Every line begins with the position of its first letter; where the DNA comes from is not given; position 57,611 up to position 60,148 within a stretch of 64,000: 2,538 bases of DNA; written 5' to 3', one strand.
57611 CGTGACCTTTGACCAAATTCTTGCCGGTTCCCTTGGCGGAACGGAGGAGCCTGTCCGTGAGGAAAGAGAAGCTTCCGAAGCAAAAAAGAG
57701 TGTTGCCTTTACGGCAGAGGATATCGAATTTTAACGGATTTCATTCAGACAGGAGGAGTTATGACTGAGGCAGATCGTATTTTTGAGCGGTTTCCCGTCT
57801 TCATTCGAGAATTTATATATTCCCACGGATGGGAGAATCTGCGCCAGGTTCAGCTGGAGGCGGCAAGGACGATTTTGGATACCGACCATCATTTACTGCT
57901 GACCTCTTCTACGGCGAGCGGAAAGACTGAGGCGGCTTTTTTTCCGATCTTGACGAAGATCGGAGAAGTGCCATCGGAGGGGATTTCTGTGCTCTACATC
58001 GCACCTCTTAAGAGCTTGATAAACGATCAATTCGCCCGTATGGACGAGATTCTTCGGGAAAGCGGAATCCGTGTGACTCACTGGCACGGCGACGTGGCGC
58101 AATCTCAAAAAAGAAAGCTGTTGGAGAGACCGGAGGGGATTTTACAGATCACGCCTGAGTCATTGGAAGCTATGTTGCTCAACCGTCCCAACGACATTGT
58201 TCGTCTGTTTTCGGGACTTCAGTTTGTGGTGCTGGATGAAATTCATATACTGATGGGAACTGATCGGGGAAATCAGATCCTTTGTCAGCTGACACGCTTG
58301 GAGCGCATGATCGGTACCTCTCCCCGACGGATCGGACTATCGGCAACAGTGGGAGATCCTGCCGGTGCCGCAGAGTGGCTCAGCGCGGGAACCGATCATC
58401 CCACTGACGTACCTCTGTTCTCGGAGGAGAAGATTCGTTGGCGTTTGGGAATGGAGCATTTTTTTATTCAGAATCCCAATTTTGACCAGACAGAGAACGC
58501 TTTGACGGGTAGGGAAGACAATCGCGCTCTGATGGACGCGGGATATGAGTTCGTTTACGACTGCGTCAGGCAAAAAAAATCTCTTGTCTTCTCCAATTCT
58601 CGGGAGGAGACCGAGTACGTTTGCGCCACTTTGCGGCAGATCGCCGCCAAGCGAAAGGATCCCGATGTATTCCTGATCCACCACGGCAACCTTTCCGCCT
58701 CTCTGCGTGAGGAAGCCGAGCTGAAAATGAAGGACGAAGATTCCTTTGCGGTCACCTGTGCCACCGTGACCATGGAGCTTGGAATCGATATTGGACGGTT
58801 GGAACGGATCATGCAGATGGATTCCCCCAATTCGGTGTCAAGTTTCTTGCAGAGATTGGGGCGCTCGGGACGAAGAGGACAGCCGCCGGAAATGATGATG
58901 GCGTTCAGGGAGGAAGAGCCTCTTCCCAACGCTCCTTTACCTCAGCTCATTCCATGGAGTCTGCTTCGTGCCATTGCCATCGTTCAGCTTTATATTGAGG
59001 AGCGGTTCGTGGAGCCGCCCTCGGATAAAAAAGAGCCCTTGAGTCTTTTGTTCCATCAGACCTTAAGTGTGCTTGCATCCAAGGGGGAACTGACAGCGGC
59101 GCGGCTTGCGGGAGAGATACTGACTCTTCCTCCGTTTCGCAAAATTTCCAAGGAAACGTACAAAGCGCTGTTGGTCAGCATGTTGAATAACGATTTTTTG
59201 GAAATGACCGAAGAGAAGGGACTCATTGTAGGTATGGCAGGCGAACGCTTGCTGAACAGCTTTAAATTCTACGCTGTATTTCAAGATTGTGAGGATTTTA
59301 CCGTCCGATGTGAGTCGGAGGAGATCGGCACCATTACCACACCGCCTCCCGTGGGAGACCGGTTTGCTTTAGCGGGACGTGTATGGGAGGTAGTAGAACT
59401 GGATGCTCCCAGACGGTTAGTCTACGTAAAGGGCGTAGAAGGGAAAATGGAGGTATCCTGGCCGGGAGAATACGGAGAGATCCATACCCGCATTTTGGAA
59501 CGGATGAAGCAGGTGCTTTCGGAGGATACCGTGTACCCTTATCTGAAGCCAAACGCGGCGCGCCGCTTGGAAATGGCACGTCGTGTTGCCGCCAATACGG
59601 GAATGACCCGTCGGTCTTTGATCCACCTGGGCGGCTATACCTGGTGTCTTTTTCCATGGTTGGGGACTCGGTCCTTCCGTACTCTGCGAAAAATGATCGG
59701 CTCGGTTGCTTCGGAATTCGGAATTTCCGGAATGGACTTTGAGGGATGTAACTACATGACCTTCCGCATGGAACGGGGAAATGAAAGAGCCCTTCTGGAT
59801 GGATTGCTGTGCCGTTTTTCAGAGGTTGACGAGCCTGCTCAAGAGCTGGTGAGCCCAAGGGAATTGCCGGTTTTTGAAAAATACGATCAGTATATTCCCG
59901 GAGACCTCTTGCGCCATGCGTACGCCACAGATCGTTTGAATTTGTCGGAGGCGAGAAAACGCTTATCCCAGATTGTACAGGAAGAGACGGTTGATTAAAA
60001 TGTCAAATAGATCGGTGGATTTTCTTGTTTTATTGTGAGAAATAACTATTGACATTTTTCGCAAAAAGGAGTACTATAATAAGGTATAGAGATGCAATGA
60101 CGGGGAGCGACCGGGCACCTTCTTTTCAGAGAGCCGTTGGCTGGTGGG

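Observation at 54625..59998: TerB-N/C protein, DUF2791-like ATPase and Lhr-like helicase cassette (Shango-type anti-phage system)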

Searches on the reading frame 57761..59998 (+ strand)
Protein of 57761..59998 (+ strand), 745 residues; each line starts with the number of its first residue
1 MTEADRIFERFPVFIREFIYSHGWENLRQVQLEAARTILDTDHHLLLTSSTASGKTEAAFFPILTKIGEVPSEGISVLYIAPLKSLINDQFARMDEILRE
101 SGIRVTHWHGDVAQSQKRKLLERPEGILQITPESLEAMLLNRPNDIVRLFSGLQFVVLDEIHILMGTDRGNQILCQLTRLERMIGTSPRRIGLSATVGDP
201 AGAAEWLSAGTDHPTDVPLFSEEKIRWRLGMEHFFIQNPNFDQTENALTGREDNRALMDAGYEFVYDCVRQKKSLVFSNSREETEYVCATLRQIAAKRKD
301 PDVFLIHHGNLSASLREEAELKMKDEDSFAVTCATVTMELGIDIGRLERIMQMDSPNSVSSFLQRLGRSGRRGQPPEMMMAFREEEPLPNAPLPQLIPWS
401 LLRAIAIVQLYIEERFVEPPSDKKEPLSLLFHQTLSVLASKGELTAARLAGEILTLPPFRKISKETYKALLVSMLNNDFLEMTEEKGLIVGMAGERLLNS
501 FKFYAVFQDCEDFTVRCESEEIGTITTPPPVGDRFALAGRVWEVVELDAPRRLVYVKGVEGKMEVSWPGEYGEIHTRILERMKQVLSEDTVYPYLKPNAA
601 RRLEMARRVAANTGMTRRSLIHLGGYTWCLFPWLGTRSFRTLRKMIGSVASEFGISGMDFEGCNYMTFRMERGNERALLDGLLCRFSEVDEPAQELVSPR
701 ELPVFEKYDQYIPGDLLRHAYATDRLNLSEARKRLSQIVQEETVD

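Call 3: search_protein_families(library=padloc, proteins=[window:57761-59995:+], max_evalue=0.01)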
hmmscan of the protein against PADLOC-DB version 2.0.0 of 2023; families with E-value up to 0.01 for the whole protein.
window:57761-59995:+ (745 aa): 62 families (the best 25 are shown)
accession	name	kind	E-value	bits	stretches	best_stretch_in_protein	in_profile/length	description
PDLC03960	SngC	-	1.3e-245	815.6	1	7-733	5-715/720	-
PDLC02503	BrxHI|BrxHII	-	9.6e-130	432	1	16-652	14-615/698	BrxHI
PDLC02501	BrxHI|BrxHII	-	2.9e-73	245.4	1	7-608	3-574/925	BrxHI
PDLC02897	DpdJ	-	8.8e-29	98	1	44-372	116-451/1570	DpdJ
PDLC00037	DruE3|DruE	-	9.8e-23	77.9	2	318-388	1047-1116/2055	SNF2 family N-terminal domain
PDLC00036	DruE3|DruE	-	1.1e-16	57.1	2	31-167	97-253/2023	SNF2 family N-terminal domain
PDLC00035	DruE3|DruE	-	1.2e-16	57.7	2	331-388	1063-1119/1460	SNF2 family N-terminal domain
PDLC02864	DpdF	-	3.4e-16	57.1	2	272-385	235-341/610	DpdF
PDLC02896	DpdJ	-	5.1e-16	55.5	3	124-201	336-416/1487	DpdJ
PDLC03928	PsyrT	-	1.6e-15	54.5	2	25-164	20-154/689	-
PDLC02870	DpdF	-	5.1e-15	53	1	22-383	9-331/534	DpdF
PDLC00192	HamB1|HamB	-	2.1e-14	50.2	1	28-211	270-448/1104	DEAD-box helicase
PDLC02861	DpdF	-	3e-14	50.3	1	228-384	198-345/611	DpdF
PDLC01761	Cas3b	-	5.4e-14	49.8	2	26-122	219-304/705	-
PDLC00015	DruE2|DruE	-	1.8e-13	47.1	2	327-378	1169-1220/1887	SNF2 family N-terminal domain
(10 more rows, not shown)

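Call 4: search_protein_families(library=pfam, proteins=[window:57761-59995:+], max_evalue=0.01)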
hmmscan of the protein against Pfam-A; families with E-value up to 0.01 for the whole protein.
window:57761-59995:+ (745 aa): 4 families
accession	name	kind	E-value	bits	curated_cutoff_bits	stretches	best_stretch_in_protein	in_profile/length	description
PF00270.35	DEAD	-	1.6e-29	103.2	26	1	29-198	2-161/167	DEAD/DEAH box helicase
PF00271.37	Helicase_C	-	2.5e-17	63.6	23.5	1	268-373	9-110/110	Helicase conserved C-terminal domain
PF19306.5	WH_Lhr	-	0.0052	16.6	27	0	531-558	135-160/168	Large helicase-related protein, winged helix domain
PF22590.2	Cas3-like_C_2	-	0.0068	17.1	27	0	272-372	3-104/106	CRISPR-associated nuclease/helicase Cas3, C-terminal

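Call 13: find_encoding_contigs(protein=window:57761-59998:+, flank=10000, max_places=8)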
Protein window:57761-59998:+ (745 aa): no gene with exactly this product is on record in the collection.

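Call 21: search_protein_families(library=ncbifam, proteins=[window:57761-59995:+], max_evalue=0.01)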
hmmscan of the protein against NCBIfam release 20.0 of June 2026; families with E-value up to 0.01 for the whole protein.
window:57761-59995:+ (745 aa): 30 families (the best 25 are shown)
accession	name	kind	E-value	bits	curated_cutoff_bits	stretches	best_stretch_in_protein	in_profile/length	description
TIGR04121.1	DEXH_lig_assoc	equivalog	6e-64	216.1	850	1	15-471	3-431/804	ligase-associated DNA damage response DEXH box helicase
NF010338.0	PRK13767.1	equivalog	1.9e-54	185.2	849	1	4-372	12-385/877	ATP-dependent helicase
TIGR03817.1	DECH_helic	hypoth_equivalog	1e-35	123.2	874.1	1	17-383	27-384/742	helicase/secretion neighborhood putative DEAH-box helicase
NF007284.0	PRK09751.1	equivalog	1.3e-31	108.9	1496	2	30-298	33-319/1538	ATP-dependent helicase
NF002654.0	PRK02362.1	equivalog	3.1e-22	78.7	887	1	11-300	8-272/739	ATP-dependent DNA helicase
TIGR00614.1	recQ_fam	subfamily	3.8e-18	65.5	219.8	2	225-383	180-331/470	RecQ family ATP-dependent DNA helicase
NF001308.0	PRK00254.1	equivalog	6.4e-18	64.3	1216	1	15-291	12-258/720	ATP-dependent DNA helicase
NF040935.1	helicase_Hel308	equivalog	5.9e-16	57.7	1200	1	15-294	15-270/704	ATP-dependent DNA helicase Hel308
TIGR01389.1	recQ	equivalog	6.7e-16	57.8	640.2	1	270-385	223-331/591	DNA helicase RecQ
NF041067.1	DpdJ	equivalog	4.9e-14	51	800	2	153-201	362-409/1482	protein DpdJ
NF002251.0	PRK01172.1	equivalog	1.6e-13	49.8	891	1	39-211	34-193/674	ATP-dependent DNA helicase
NF053631.1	RNA_helic_CshA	equivalog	1.9e-12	46.8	646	2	18-161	13-150/434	degradosome RNA helicase CshA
NF008744.0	PRK11776.1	equivalog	3.3e-11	42.4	524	2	269-374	240-338/460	ATP-dependent RNA helicase DbpA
NF008394.0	PRK11192.1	equivalog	4.6e-11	42.2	507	1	271-374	247-343/441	ATP-dependent RNA helicase SrmB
NF008279.0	PRK11057.1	equivalog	6.2e-10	38.1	1015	1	228-382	195-340/608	ATP-dependent DNA helicase RecQ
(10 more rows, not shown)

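Call 39: search_solved_structures(query=window:57761-59995:+, max_evalue=0.00001)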
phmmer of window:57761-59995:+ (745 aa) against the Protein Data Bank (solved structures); distinct sequences matched with E-value up to 0.00001: 57.
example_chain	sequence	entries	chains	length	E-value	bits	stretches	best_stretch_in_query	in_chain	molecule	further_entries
5v9x_A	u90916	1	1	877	9.1e-31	109.8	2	27-299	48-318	ATP-dependent DNA helicase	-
7lhl_A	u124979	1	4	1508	4.7e-30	107.5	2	28-299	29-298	ATP-dependent DNA helicase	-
6znp_A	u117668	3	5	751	6.6e-28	100.4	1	41-376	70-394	Uncharacterized ATP-dependent helicase YprA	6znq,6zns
6qdv_B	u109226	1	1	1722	1.1e-22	83.1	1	22-321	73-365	U5 small nuclear ribonucleoprotein 200 kDa helicase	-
4f92_B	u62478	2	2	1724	1.1e-22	83.1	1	22-321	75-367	U5 small nuclear ribonucleoprotein 200 kDa helicase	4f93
4f91_B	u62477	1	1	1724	1.1e-22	83.1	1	22-321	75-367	U5 small nuclear ribonucleoprotein 200 kDa helicase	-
5urj_A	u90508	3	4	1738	1.1e-22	83.1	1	22-321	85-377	U5 small nuclear ribonucleoprotein 200 kDa helicase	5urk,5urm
4kit_B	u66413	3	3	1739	1.1e-22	83.1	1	22-321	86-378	U5 small nuclear ribonucleoprotein 200 kDa helicase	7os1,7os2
6s8q_B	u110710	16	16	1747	1.1e-22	83.1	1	22-321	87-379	U5 small nuclear ribonucleoprotein 200 kDa helicase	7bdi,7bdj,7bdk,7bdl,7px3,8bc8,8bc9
6qv3_A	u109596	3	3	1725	1.8e-22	82.4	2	26-307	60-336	Pre-mRNA splicing helicase-like protein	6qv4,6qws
6s9i_B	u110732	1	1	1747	1.9e-22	82.3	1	22-321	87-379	U5 small nuclear ribonucleoprotein 200 kDa helicase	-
6s8o_B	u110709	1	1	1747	1.9e-22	82.3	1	22-321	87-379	U5 small nuclear ribonucleoprotein 200 kDa helicase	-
5m59_A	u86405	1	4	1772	2e-22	82.3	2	26-307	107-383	Pre-mRNA splicing helicase-like protein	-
3jcr_C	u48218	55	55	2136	2.1e-22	82.2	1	22-321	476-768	hBrr2 | U5 small nuclear ribonucleoprotein 200 kDa helicase | Brr2, U5 small nuclear ribonucleoprotein 200 kDa helicase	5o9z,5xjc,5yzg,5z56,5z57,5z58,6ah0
8alz_B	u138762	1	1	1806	3.2e-22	81.6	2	8-206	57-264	Activating signal cointegrator 1 complex subunit 3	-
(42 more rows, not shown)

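Call 58: find_homologous_proteins(query=window:57761-59995:+, max_evalue=1e-20)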
Query window:57761-59995:+ (745 aa): 8000 proteins with E <= 1e-20 among 8000 candidates; the best 120 are listed.
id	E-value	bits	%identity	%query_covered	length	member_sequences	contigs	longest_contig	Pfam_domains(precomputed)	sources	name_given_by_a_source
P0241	0.0e+0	1695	100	100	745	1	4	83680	PF00270.36,PF00271.38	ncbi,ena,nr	ncbi:MAG: DEAD/DEAH box helicase [Clostridia bacterium]|nr:DEAD/DEAH box helicase [Clostridia bacter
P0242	0.0e+0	1424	82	100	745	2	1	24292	PF00270.36,PF00271.38,PF04851.22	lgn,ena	-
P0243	0.0e+0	1423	82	100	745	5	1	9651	PF00270.36,PF00271.38,PF04851.22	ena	-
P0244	0.0e+0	1401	82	100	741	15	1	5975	PF00270.36,PF00271.38,PF04851.22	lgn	-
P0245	0.0e+0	1400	82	99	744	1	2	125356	PF00270.36,PF00271.38,PF04851.22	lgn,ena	-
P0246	0.0e+0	1398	82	99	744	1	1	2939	PF00270.36,PF00271.38,PF04851.22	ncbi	-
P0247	0.0e+0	1395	82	99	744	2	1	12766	PF00270.36,PF00271.38,PF04851.22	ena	-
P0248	0.0e+0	1393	80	100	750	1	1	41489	PF00270.36,PF00271.38,PF04851.22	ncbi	-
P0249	0.0e+0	1390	82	99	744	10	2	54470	PF00270.36,PF00271.38,PF04851.22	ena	-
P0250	0.0e+0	1386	81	99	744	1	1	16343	PF00270.36,PF00271.38,PF04851.22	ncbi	-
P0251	0.0e+0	1386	82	98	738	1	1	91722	PF00270.36,PF00271.38,PF04851.22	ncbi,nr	ncbi:MAG: DEAD/DEAH box helicase [Clostridia bacterium]|nr:DEAD/DEAH box helicase [Clostridia bacter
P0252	0.0e+0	1383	81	99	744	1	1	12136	PF00270.36,PF00271.38,PF04851.22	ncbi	-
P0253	0.0e+0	1381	81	99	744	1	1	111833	PF00270.36,PF00271.38,PF04851.22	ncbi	-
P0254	0.0e+0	1375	81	99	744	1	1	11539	PF00270.36,PF00271.38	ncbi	-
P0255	0.0e+0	1373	80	99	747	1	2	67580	PF00270.36,PF00271.38,PF04851.22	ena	-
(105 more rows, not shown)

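Call 74: predict_structure(alignment_id=A2)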
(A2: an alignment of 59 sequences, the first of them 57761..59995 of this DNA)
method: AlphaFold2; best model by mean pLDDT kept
length: 745 residues; sequences in the alignment: 59
mean_pLDDT: 75.3   pTM: 0.72
mean pLDDT of the five models: 75.3, 73.1, 69.8, 69.7, 66.7
residues with pLDDT >= 90: 212; 70-90: 270; 50-70: 166; < 50: 97
segments of 3 or more residues with pLDDT < 50: 224-257, 308-315, 334-346, 368-375, 384-389, 501-511, 561-571
pLDDT, mean of each block of 10 residues (from residue 1): 78 87 71 91 84 74 93 93 55 80 80 71 90 83 89 91 76 93 93 72 89 86 49 40 41 47 71 64 68 79 57 50 61 41 48 67 55 50 50 75 84 68 86 92 93 93 94 96 91 81 36 68 60 60 76 74 38 79 92 71 87 88 91 91 91 88 87 92 80 77 70 89 89 93 66
secondary structure, 60 per line:
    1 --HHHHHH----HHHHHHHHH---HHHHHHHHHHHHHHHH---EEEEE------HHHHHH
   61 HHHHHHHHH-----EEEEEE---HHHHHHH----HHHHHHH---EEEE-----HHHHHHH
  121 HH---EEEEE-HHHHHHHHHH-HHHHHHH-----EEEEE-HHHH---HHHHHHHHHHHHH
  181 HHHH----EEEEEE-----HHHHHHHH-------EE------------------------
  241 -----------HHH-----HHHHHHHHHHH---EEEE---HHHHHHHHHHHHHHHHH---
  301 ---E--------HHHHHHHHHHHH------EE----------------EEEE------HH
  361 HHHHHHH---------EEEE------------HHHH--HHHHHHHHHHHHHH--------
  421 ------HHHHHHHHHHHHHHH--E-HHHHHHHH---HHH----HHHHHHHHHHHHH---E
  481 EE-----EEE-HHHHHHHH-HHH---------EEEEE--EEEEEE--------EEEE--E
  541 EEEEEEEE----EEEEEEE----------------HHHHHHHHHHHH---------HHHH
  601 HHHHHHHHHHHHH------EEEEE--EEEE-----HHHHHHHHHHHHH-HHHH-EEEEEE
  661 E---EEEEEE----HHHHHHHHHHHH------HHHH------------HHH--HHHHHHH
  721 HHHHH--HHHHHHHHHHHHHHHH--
elements in order (helices of 4 or more, strands of 3 or more residues): H3-8 H13-21 H25-40 E44-48 H55-69 E75-80 H84-90 H95-101 E105-108 H114-122 E126-130 H132-141 H143-149 E155-159 H161-164 H168-184 E189-194 H200-207 H260-270 E274-277 H281-297 H313-324 E349-352 H359-367 E377-380 H393-396 H399-412 H427-441 H446-453 H464-476 E480-482 E488-490 H492-499 E513-517 E520-525 E534-537 E540-548 E553-559 H576-587 H597-613 E620-624 E627-630 H636-648 H650-653 E655-661 E665-670 H675-686 H693-696 H714-725 H728-743

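Call 76: fold_search(model_id=the predicted structure, library=pdb)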
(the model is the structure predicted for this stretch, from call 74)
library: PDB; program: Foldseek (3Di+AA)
matches with E <= 10: 1693; with E <= 0.001: 688
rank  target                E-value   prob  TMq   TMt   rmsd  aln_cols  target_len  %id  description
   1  5v9x_A                4.8e-26  1.00  0.68  0.66   7.2       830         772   20  Structure of Mycobacterium smegmatis helicase Lhr bound to ssDNA and AMP-PNP (released 2017-12-06)
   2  6znp_A                5.8e-21  1.00  0.50  0.50  12.6       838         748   17  Crystal Structure of DUF1998 helicase MrfA bound to DNA (released 2020-11-25)
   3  6znp_B                2.8e-20  1.00  0.49  0.52  13.1       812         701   17  Crystal Structure of DUF1998 helicase MrfA bound to DNA (released 2020-11-25)
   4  6znq_B                3.2e-20  1.00  0.50  0.52  13.9       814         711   17  Crystal Structure of DUF1998 helicase MrfA bound to DNA and AMPPNP (released 2020-11-25)
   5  6zns                  6.0e-16  1.00  0.44  0.50  13.2       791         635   18  Crystal Structure of DUF1998 helicase MrfA (released 2020-11-25)
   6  6qws                  2.7e-15  1.00  0.41  0.20   7.6       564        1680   18  Crystal structure of the Ski2 RNA-helicase Brr2 from Chaetomium thermophilum in the apo state (released 2020-01-15)
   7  2zj5                  5.7e-15  1.00  0.44  0.48  16.3       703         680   19  Archaeal DNA helicase Hjm complexed with ADP in form 1 (released 2009-02-10)
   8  2p6r_A                1.5e-14  1.00  0.44  0.48  17.2       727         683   18  Crystal structure of superfamily 2 helicase Hel308 in complex with unwound DNA (released 2007-06-12)
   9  5urm_B                3.5e-14  1.00  0.41  0.20   7.9       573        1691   18  Crystal structure of human BRR2 in complex with T-1206548 (released 2017-07-19)
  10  7os1_B                3.9e-14  1.00  0.41  0.20   8.0       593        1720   19  Cryo-EM structure of Brr2 in complex with Fbp21 (released 2022-02-23)
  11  9b15_A                3.9e-14  1.00  0.45  0.49  16.5       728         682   18  Superfamily 2 helicase Hel308 containing the beta-hairpin from DNA pol theta helicase-like domain (released 2025-03-19)
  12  2zj2                  4.1e-14  1.00  0.44  0.49   8.2       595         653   19  Archaeal DNA helicase Hjm apo state in form 1 (released 2009-02-10)
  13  6qv4                  1.1e-13  1.00  0.41  0.20   8.0       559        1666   18  Crystal structure of the Ski2 RNA-helicase Brr2 from Chaetomium thermophilum bound to ATP-gamma-S (released 2020-01-15)
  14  2va8_A                1.4e-13  1.00  0.39  0.41   9.5       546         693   19  DNA Repair Helicase Hel308 (released 2008-01-15)
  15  7a5p_q                1.5e-13  1.00  0.38  0.17  21.3       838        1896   16  Human C Complex Spliceosome - Medium-resolution PERIPHERY (released 2020-10-14)
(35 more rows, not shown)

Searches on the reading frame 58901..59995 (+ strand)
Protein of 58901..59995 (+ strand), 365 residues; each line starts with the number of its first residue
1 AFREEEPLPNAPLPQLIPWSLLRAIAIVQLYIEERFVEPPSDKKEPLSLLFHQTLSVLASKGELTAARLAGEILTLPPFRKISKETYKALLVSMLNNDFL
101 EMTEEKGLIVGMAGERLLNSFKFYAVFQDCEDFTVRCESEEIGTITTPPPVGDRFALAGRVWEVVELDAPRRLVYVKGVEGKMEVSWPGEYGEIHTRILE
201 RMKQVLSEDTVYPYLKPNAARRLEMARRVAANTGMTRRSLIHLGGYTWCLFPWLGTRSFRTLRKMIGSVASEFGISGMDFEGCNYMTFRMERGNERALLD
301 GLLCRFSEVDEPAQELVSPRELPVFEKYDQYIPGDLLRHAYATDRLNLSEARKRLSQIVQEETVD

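Call 57: search_protein_families(library=pfam, proteins=[window:58901-59995:+], max_evalue=10)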
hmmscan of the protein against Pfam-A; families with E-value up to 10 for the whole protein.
window:58901-59995:+ (365 aa): 1 family
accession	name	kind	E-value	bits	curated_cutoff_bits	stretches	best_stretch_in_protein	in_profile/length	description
PF19306.5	WH_Lhr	-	0.0009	19.1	27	2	151-179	135-161/168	Large helicase-related protein, winged helix domain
